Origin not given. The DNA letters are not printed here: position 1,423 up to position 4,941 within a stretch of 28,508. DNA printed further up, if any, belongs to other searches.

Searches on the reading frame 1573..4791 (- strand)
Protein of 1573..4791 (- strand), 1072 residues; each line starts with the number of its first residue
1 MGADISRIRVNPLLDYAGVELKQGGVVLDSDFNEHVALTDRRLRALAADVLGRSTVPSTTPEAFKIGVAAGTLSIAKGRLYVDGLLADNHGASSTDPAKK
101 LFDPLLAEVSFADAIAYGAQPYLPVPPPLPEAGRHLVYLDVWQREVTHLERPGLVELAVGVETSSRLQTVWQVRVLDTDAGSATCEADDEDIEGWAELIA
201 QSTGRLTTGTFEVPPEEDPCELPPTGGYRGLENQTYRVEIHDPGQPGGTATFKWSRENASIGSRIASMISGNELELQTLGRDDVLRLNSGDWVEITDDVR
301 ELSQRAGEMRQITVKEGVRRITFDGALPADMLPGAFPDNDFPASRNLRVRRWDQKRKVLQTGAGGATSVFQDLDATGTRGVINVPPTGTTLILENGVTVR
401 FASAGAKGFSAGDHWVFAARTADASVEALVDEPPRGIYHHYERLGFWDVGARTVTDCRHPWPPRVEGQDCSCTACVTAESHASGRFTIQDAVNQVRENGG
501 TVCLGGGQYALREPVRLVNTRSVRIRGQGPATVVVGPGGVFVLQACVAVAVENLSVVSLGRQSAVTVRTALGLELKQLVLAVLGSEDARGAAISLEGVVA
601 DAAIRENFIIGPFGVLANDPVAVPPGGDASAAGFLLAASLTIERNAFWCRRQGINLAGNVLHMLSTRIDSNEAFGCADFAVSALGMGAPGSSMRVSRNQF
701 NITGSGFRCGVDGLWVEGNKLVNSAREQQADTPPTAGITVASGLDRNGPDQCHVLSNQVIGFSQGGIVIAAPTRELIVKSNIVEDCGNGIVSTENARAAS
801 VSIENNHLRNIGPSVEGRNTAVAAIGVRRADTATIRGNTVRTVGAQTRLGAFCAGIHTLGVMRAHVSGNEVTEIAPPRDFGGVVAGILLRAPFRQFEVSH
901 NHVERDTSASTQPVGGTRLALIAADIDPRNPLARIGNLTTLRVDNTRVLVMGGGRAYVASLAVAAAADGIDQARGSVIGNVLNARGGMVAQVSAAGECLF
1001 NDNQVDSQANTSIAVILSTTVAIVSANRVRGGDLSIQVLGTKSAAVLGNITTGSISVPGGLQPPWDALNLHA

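Call 41: search_protein_families(library=pfam, proteins=[window:1573-4791:-], max_evalue=0.001)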
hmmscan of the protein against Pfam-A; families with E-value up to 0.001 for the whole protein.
window:1573-4791:- (1072 aa): 2 families
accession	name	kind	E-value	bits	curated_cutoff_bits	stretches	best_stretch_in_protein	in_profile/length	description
PF20129.4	DUF6519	-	6.7e-40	137.6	22.4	2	213-424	270-479/593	Family of unknown function (DUF6519)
PF13229.12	Beta_helix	-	9.4e-08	32.3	25.9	1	700-840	41-158/158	Right handed beta helix region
